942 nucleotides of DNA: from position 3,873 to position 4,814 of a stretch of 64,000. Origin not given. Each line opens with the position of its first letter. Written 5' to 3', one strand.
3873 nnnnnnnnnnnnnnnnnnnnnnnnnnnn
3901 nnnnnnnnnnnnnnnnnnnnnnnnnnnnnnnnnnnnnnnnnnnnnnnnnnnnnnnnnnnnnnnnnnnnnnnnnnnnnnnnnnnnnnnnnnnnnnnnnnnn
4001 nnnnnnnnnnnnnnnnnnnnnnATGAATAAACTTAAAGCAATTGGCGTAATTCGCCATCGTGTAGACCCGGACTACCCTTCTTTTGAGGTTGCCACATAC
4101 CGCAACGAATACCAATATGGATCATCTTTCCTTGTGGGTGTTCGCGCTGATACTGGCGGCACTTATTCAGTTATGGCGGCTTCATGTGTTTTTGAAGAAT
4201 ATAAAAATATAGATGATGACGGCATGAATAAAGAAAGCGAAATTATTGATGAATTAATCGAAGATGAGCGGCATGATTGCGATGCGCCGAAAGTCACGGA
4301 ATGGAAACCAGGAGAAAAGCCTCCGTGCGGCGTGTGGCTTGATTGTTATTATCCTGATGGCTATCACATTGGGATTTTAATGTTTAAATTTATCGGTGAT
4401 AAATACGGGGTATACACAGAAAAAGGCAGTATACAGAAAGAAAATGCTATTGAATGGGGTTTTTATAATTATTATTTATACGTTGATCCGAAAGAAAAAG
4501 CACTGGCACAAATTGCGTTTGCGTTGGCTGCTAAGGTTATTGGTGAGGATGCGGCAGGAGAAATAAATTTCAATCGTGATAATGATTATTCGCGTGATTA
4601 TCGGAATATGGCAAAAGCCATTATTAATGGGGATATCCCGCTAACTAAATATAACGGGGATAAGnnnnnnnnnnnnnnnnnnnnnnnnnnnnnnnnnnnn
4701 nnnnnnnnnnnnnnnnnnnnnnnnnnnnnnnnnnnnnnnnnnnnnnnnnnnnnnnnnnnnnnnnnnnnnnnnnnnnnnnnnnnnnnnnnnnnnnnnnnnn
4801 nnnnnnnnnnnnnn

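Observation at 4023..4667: AT-rich 214-aa cargo ORF of unknown function between the nin-like region and xis/int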

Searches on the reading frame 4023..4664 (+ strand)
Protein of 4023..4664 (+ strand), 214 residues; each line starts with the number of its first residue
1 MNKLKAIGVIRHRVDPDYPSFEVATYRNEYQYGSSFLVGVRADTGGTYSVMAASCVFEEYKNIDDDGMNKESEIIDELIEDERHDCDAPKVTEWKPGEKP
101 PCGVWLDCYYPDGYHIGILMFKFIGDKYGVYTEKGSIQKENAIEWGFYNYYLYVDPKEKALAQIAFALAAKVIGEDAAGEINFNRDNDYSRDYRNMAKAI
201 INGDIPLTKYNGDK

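Call 4: search_protein_families(proteins=[window:4023-4664:+], library=phrogs)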
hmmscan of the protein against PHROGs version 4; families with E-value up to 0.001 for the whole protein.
window:4023-4664:+ (214 aa): 0 families

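Call 6: profile_search(protein=window:4023-4664:+)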
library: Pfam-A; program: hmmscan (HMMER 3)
A. the first sequence (214 residues): domains with independent E <= 10: 0; with E <= 0.001: 0
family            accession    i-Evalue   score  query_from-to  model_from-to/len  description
(no Pfam family matches the first sequence, even at E <= 10)
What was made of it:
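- On Lambda Ead/Ea22-like family: PHROGs and Pfam give no hit (calls 4, 6).
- Closest known: HsdS-type specificity subunits. Different: No sequence or fold relationship (no Pfam hit; call 6).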

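Call 7: find_homologous_proteins(query=window:4023-4664:+)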
Query window:4023-4664:+ (214 aa): 413 proteins with E <= 0.001 among 617 candidates; the best 120 are listed.
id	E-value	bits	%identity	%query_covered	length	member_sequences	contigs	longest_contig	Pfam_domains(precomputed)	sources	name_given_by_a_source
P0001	1.4e-144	497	100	100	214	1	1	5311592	-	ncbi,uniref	ncbi:hypothetical protein [Escherichia coli]|uniref:hypothetical protein n=1 Tax=Escherichia coli Ta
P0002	1.7e-129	448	90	100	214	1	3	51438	-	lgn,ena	-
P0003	9.9e-126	436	87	100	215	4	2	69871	-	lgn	-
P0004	7.5e-125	433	88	100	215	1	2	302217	-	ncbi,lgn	ncbi:TPA: hypothetical protein ACIYYJ_003087 [Escherichia coli]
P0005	4.9e-124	430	87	100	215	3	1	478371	-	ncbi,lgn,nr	ncbi:TPA: hypothetical protein JLL79_000151 [Escherichia coli]|nr:hypothetical protein [Escherichia 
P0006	4.3e-121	421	86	100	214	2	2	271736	-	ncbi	ncbi:TPA: hypothetical protein ACUA50_000958 [Escherichia coli]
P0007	3.1e-113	395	82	99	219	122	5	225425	-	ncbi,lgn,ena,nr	ncbi:hypothetical protein D3F93_04775 [Escherichia coli]|nr:hypothetical protein [Escherichia coli]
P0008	1.0e-112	393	80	100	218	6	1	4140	-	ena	-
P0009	5.9e-110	384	80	99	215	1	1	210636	-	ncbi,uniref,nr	ncbi:hypothetical protein [Escherichia coli]|uniref:hypothetical protein n=1 Tax=Escherichia coli Ta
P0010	2.6e-104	366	76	100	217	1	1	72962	-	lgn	-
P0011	3.6e-102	359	73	100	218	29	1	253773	-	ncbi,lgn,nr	ncbi:hypothetical protein HIH31_001278 [Escherichia coli]|nr:hypothetical protein [Escherichia coli]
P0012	8.6e-102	357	74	100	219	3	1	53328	-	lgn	-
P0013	4.5e-101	355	75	98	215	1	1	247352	-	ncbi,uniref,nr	ncbi:hypothetical protein [Escherichia coli]|uniref:hypothetical protein n=1 Tax=Escherichia coli Ta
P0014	5.6e-101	355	75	100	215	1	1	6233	-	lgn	-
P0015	7.1e-101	354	75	100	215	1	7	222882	-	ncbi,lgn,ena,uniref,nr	ncbi:hypothetical protein WDK30_18445 [Escherichia coli]|uniref:hypothetical protein n=1 Tax=Escheri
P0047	1.3e-95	337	73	100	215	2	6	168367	-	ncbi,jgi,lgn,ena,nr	ncbi:TPA: hypothetical protein IE832_000993 [Escherichia coli]|jgi:hypothetical protein|nr:hypotheti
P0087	4.9e-92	325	71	100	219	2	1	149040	-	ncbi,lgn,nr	ncbi:TPA: hypothetical protein M2E12_001188 [Escherichia coli]|nr:hypothetical protein [Escherichia 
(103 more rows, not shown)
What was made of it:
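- On mEp021 gp03 family (core gene of mEpimmI phages): There are 413 homologues of about 215 aa (call 7).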

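Call 8: search_protein_families(proteins=[window:4023-4664:+], library=padloc, max_evalue=0.1)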
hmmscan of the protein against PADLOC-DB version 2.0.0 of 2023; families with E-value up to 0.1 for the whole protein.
window:4023-4664:+ (214 aa): 0 families

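Call 9: search_protein_families(proteins=[window:4023-4664:+], library=ncbifam, max_evalue=0.1)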
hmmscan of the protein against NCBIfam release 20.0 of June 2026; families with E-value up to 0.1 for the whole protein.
window:4023-4664:+ (214 aa): 0 families

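Call 10: find_encoding_contigs(protein=P0001, flank=10000, max_places=3)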
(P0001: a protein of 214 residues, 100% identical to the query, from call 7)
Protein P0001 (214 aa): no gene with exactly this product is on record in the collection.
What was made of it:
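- Tried and rejected: It is not on record (call 10).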

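Call 13: search_dna_similar(query=window:4023-4664:+, collection=phages, mode=protein, max_rows=30, max_evalue=0.01)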
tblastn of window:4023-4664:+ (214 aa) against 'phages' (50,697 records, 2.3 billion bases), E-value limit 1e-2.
Records with a match: 7; places in all: 7; records where one place covers at least 80% of the query: 7.
Best place of each record, by identity: 60-80% 3; <60% 4.
By first word of the organism name: Escherichia 6; Enterobacteria 1.
By host as written in the record: Escherichia coli K-12 5; Escherichia coli str. K-12 substr. W3110 1; Escherichia coli 1.
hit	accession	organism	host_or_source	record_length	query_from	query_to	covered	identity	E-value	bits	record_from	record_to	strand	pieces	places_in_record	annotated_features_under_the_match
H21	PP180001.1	Escherichia phage mEp010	Escherichia coli K-12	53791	1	214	100%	62.3%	7e-62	213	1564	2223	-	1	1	hypothetical protein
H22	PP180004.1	Escherichia phage mEp044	Escherichia coli K-12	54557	1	214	100%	62.3%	5e-61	211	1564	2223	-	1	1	hypothetical protein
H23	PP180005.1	Escherichia phage mEp554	Escherichia coli K-12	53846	1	214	100%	62.3%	9e-61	210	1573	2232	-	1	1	hypothetical protein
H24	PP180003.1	Escherichia phage mEp515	Escherichia coli K-12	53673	1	212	99%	59.6%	4e-55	194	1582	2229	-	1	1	hypothetical protein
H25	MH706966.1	Enterobacteria phage mEp021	Escherichia coli str. K-12 substr. W3110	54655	1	212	99%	59.6%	4e-55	194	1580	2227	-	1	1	hypothetical protein | ribosome_binding_site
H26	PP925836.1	Escherichia phage MagusPhagus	Escherichia coli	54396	5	214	98%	57.8%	1e-56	198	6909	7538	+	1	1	hypothetical protein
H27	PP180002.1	Escherichia phage mEp013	Escherichia coli K-12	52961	6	214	98%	51.2%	1e-41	155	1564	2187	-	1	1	hypothetical protein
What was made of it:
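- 4023..4667 (+): ORF214, homologue of mEp021 gp03: an acidic (pI 4.7) 214-aa cytoplasmic protein of an orphan family found only in mEpimmI phages. 413 homologues, all from E. coli or its phages, 51-100% identical (calls 7, 13).
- On mEp021 gp03 family (core gene of mEpimmI phages): tblastn finds 51-62% identity over 98-100% of the query in 7 phage isolates (call 13).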

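Call 15: get_annotated_region(hit=H25, flank=9000)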
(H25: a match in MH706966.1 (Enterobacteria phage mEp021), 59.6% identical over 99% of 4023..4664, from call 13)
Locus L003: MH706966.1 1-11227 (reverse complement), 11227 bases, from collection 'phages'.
description: Enterobacteria phage mEp021, complete genome.
organism: Enterobacteria phage mEp021 (NCBI taxid 1150757)
taxonomy: Viruses; Duplodnaviria; Heunggongvirae; Uroviricota; Caudoviricetes
host: Escherichia coli str. K-12 substr. W3110; source: -; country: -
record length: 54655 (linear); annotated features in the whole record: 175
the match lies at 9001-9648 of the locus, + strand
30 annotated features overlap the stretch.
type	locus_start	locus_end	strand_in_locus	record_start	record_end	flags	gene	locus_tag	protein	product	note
CDS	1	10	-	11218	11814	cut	-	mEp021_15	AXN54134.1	putative repressor protein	-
regulatory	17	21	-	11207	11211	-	-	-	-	ribosome_binding_site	GGGCG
regulatory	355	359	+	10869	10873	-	-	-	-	ribosome_binding_site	AGGAG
CDS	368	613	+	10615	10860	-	-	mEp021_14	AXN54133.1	putative helix-turn-helix domain-containing protein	Similar to MarR family transcriptional regulator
regulatory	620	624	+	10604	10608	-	-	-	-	ribosome_binding_site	ATGAG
CDS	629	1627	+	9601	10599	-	-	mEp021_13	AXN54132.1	putative replication protein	-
regulatory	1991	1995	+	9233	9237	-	-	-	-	ribosome_binding_site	AGGAG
CDS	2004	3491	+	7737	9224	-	-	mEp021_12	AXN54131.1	putative zinc-ribbon domain-containing protein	-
regulatory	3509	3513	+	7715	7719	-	-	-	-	ribosome_binding_site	ATGAG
CDS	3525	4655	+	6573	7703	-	-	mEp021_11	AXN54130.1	hypothetical protein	-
regulatory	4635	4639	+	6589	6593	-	-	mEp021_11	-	ribosome_binding_site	GGGTG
CDS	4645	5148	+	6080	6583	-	-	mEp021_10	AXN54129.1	putative HNH endonuclease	-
regulatory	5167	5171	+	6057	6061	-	-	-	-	ribosome_binding_site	CGGAG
CDS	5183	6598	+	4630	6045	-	-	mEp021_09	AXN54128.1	putative replicative DNA helicase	-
regulatory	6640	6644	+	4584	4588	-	-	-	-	ribosome_binding_site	TGGTG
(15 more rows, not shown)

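Call 19: get_annotated_region(hit=H27, flank=3000)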
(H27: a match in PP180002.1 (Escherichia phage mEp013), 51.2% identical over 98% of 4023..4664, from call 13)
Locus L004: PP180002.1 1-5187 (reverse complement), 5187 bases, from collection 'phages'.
description: Escherichia phage mEp013, complete genome.
organism: Escherichia phage mEp013 (NCBI taxid 3121468)
taxonomy: Viruses; Duplodnaviria; Heunggongvirae; Uroviricota; Caudoviricetes
host: Escherichia coli K-12; source: human feces; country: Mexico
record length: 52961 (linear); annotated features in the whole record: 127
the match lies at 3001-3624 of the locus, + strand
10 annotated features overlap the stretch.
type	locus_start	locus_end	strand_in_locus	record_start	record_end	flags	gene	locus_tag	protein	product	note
CDS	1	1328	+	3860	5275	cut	-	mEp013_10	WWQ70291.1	DNA helicase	DNA helicase; rasttk_feature_creation_tool=/opt/patric-common/ runtime/bin/phanotate version ...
CDS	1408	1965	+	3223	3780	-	-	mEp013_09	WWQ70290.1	hypothetical protein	hypothetical protein; rasttk_feature_creation_tool=/opt/patric-common/ runtime/bin/phanotate version ...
CDS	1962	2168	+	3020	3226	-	-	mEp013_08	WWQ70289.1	hypothetical protein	hypothetical protein; rasttk_feature_creation_tool=/opt/patric-common/ runtime/bin/phanotate version ...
CDS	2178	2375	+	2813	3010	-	-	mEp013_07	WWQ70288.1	hypothetical protein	hypothetical protein; rasttk_feature_creation_tool=/opt/patric-common/ runtime/bin/phanotate version ...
CDS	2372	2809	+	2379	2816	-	-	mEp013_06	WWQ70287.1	DNA recombination protein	Phage NinB DNA recombination; rasttk_feature_creation_tool=/opt/patric-common/ runtime/bin/phanotate version ...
CDS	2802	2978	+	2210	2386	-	-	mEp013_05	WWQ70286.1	hypothetical protein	hypothetical protein; rasttk_feature_creation_tool=/opt/patric-common/ runtime/bin/phanotate version ...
CDS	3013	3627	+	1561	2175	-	-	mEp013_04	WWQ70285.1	hypothetical protein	hypothetical protein; rasttk_feature_creation_tool=/opt/patric-common/ runtime/bin/phanotate version ...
CDS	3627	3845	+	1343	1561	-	-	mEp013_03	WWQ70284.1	hypothetical protein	hypothetical protein; rasttk_feature_creation_tool=/opt/patric-common/ runtime/bin/phanotate version ...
CDS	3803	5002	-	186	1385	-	-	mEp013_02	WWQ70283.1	integrase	Phage integrase, site-specific tyrosine recombi; rasttk_feature_creation_tool=/opt/patric-common/ runtime/bin/phanotate ...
CDS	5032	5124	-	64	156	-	-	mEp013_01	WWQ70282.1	hypothetical protein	hypothetical protein; rasttk_feature_creation_tool=/opt/patric-common/ runtime/bin/phanotate version ...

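Call 20: get_annotated_region(hit=H26, flank=3000)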
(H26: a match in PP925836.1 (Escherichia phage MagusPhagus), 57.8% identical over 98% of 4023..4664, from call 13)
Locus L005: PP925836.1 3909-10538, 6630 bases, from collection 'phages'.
description: Escherichia phage MagusPhagus, complete genome.
organism: Escherichia phage MagusPhagus (NCBI taxid 3233703)
taxonomy: Viruses
host: Escherichia coli; source: bird poop; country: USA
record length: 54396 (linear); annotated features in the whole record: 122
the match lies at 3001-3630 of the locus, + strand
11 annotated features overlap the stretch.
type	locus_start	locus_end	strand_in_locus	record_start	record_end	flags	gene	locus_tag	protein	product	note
CDS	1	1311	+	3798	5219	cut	-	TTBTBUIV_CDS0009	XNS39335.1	hypothetical protein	-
CDS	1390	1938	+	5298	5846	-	-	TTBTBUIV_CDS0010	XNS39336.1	MarR family transcrition regulator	-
CDS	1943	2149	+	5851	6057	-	-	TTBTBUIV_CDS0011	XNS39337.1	hypothetical protein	-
CDS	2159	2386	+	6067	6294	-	-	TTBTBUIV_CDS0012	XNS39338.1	hypothetical protein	-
CDS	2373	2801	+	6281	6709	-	-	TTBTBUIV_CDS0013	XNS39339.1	NinB/Orf homologous recombination mediator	-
CDS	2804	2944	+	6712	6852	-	-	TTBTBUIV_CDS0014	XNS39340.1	hypothetical protein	-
CDS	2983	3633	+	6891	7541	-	-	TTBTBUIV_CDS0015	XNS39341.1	hypothetical protein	-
CDS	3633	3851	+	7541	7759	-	-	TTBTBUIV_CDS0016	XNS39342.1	hypothetical protein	-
CDS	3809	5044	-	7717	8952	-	-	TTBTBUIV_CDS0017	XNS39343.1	hypothetical protein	-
CDS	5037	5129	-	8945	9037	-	-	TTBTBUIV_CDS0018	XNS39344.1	hypothetical protein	-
CDS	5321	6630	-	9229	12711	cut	-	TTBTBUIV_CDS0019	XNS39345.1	tail fiber protein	-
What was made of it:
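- Closest known: mEp021 gp03. Same: True homologues (51-62% amino-acid identity, full length) in the same position between ninB and the xis-like gene of the same phage group (calls 13, 15, 19, 20).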

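Call 27: find_related_loci(query=A1, collection=viral_contigs, flank=6000)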
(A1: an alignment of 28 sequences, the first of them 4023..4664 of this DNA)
Query A1 (214 aa) in viral_contigs; peptide patterns used: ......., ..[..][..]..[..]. (x = any residue, [..] = any of these).
81 stretches matched a pattern; 44 encode a relative of the query (tblastn E <= 1e-3); 41 distinct loci.
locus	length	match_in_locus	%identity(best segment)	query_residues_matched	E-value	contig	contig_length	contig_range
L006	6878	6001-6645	75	1-214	3e-104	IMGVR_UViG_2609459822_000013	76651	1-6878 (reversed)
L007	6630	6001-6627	75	5-214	3e-103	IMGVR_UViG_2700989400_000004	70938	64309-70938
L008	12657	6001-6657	71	1-214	6e-103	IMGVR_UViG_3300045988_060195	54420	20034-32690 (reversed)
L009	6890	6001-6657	71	1-214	6e-103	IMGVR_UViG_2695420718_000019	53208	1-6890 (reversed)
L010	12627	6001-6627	71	5-214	6e-99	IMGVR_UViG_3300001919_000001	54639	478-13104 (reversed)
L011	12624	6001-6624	71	6-214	3e-98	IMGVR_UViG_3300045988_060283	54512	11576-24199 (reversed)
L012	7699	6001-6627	64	6-214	3e-87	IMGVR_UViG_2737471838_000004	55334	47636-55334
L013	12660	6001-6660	64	1-214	2e-85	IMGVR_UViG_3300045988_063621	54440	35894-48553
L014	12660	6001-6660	62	1-214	2e-84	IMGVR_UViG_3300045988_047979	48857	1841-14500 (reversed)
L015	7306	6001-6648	64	1-212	2e-83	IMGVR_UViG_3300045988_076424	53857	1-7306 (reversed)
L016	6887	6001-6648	64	1-212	2e-83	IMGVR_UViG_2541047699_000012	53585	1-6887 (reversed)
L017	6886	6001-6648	64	1-212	2e-83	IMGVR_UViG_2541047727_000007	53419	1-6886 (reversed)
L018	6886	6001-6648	64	1-212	2e-83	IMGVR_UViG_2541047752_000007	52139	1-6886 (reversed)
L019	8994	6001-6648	64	1-212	2e-83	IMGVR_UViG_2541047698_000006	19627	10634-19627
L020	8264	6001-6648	63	1-212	4e-82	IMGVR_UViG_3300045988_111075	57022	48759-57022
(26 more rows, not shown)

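Call 33: predict_structure(alignment_id=A1)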
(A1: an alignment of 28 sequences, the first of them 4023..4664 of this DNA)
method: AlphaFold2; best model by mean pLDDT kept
length: 214 residues; sequences in the alignment: 28
mean_pLDDT: 74.8   pTM: 0.47
mean pLDDT of the five models: 74.8, 73.3, 71.1, 63.3, 63.0
residues with pLDDT >= 90: 36; 70-90: 121; 50-70: 25; < 50: 32
segments of 3 or more residues with pLDDT < 50: 63-87, 212-214
pLDDT, mean of each block of 10 residues (from residue 1): 76 83 80 74 82 85 41 31 44 90 91 92 82 79 91 84 85 85 70 77 61 41
secondary structure, 60 per line:
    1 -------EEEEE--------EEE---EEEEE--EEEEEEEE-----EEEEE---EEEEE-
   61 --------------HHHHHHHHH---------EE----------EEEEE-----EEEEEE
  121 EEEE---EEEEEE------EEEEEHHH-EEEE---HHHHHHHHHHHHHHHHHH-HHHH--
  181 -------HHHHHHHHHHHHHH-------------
elements in order: E8-12 E21-23 E27-31 E34-41 E47-51 E55-59 H75-83 E105-109 E115-124 E128-133 E140-144 E149-152 H156-173 H175-178 H188-201
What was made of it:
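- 4023..4208 (+): Module N (aa 1-62): small β-barrel with two main allelic forms (a third minor class appears at finer clustering). AF2 strands at 8-59, pLDDT 74-85 (call 33).
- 4488..4664 (+): Conserved C-terminal helical domain (aa 156-214), two allelic forms. AF2 helices 156-173, 175-178 and 188-201 (call 33).
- The same segment is modelled as disordered (pLDDT below 50, call 33), which is typical of a fold-on-binding motif.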

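Call 35: search_protein_representatives(alignment_id=A1)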
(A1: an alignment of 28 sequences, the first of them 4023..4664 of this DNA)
Query: 28 sequences, 215 profile positions. Proteins with E-value up to 0.001 (for the whole library): 9; up to 1e-10: 9; up to 1e-30: 7. The best 9 are listed.
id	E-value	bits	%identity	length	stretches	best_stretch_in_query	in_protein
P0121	1.6e-112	390.5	-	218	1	1-215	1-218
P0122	4.8e-101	353.0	-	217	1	2-215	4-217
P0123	8.7e-80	283.6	-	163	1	52-215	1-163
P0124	2.1e-52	194.1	-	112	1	1-107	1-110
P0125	9.3e-52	192.0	-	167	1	39-165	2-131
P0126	2.9e-38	147.8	-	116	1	2-93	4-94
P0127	2.0e-36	141.9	-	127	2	156-215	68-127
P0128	7.3e-25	104.1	-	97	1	1-73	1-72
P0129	4.6e-18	81.8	-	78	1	56-107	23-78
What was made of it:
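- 4023..4667 (+): A profile search of 1.84e9 proteins found only this family (call 35).
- Tried and rejected: A profile search of 1.84e9 representative proteins found only 9 hits, all from the same family (call 35).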

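Call 42: fold_search(model_id=the predicted structure, library=viral)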
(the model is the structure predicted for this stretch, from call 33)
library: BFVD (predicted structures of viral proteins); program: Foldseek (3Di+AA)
matches with E <= 10: 1416; with E <= 0.001: 8
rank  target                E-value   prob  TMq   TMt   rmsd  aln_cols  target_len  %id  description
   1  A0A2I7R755            8.0e-06  1.00  0.28  0.30  12.4       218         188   14  (no name in the UniProt tables at hand)
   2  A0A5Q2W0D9            1.1e-04  1.00  0.30  0.33  13.3       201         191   13  (no name in the UniProt tables at hand)
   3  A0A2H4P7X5            2.2e-04  0.99  0.20  0.18  17.3       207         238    8  Uncharacterized protein [Pseudomonas phage ventosus]
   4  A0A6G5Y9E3            2.3e-04  1.00  0.30  0.35  12.9       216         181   12  (no name in the UniProt tables at hand)
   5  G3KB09                5.5e-04  0.99  0.27  0.24  14.9       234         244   13  (no name in the UniProt tables at hand)
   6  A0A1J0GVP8            6.5e-04  0.96  0.18  0.08  18.0       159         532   11  Uncharacterized protein [Streptomyces phage BRock]
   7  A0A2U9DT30            7.3e-04  0.89  0.20  0.16  23.1       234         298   10  Uncharacterized protein [Escherichia phage ST32]
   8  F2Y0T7                9.8e-04  0.91  0.20  0.14  16.7       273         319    9  (no name in the UniProt tables at hand)
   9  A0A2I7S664            1.5e-03  0.89  0.23  0.22  17.0       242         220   10  (no name in the UniProt tables at hand)
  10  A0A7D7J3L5            1.9e-03  1.00  0.26  0.48   7.8       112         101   13  (no name in the UniProt tables at hand)
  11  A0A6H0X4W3            2.2e-03  0.96  0.24  0.22  18.1       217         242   12  (no name in the UniProt tables at hand)
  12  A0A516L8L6            2.6e-03  0.91  0.26  0.26  17.0       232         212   12  (no name in the UniProt tables at hand)
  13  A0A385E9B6            3.2e-03  0.96  0.23  0.20  15.6       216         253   12  (no name in the UniProt tables at hand)
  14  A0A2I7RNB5            3.4e-03  0.98  0.27  0.35  14.1       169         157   14  (no name in the UniProt tables at hand)
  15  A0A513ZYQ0            3.4e-03  0.95  0.23  0.27  14.0       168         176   11  Uncharacterized protein [Pantoea phage vB_PagM_PSKM]
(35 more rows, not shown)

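Call 43: fold_search(model_id=the predicted structure, library=afdb50)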
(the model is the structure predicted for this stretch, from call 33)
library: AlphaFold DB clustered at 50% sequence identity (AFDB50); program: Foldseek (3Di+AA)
matches with E <= 10: 2249; with E <= 0.001: 3
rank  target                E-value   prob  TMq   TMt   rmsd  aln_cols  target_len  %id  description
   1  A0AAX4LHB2            4.1e-25  1.00  0.70  0.69   6.7       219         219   67  Prophage protein [Escherichia coli]
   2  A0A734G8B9            3.0e-04  1.00  0.26  0.30  13.1       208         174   16  Uncharacterized protein [Salmonella enterica subsp. enterica serovar Lattenkamp]
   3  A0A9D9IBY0            6.7e-04  0.99  0.22  0.17  16.1       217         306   12  WYL domain-containing transcriptional regulator [Candidatus Ornithospirochaeta stercoravium]
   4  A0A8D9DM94            1.8e-03  1.00  0.20  0.09  17.8       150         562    7  Agenet domain-containing protein [Brassica campestris]
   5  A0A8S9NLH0            2.9e-03  0.96  0.20  0.04  21.0       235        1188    8  Agenet domain-containing protein [Brassica cretica]
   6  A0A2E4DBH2            3.5e-03  0.98  0.22  0.15  16.4       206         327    8  WYL domain-containing protein
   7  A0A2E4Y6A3            4.6e-03  0.98  0.23  0.16  15.5       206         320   15  WYL domain-containing protein
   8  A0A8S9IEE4            4.9e-03  1.00  0.20  0.18  17.2       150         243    9  Agenet domain-containing protein [Brassica cretica]
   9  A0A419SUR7            5.2e-03  0.99  0.26  0.18  15.7       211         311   14  Transcriptional regulator [Lacrimispora algidixylanolytica]
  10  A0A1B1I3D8            5.2e-03  0.98  0.25  0.18  16.5       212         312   10  Transcriptional regulator
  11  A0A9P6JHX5            5.8e-03  0.99  0.21  0.14  18.0       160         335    8  Uncharacterized protein [Crepidotus variabilis]
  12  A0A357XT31            6.5e-03  0.95  0.22  0.14  18.8       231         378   11  WYL domain-containing protein
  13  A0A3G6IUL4            6.9e-03  0.99  0.22  0.15  16.1       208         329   12  WYL domain-containing protein [Corynebacterium pseudopelargi]
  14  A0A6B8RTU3            6.9e-03  0.98  0.24  0.18  12.9       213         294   12  WYL domain-containing protein [Paenibacillus psychroresistens]
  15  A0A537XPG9            6.9e-03  0.91  0.22  0.16  16.9       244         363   12  WYL domain-containing protein
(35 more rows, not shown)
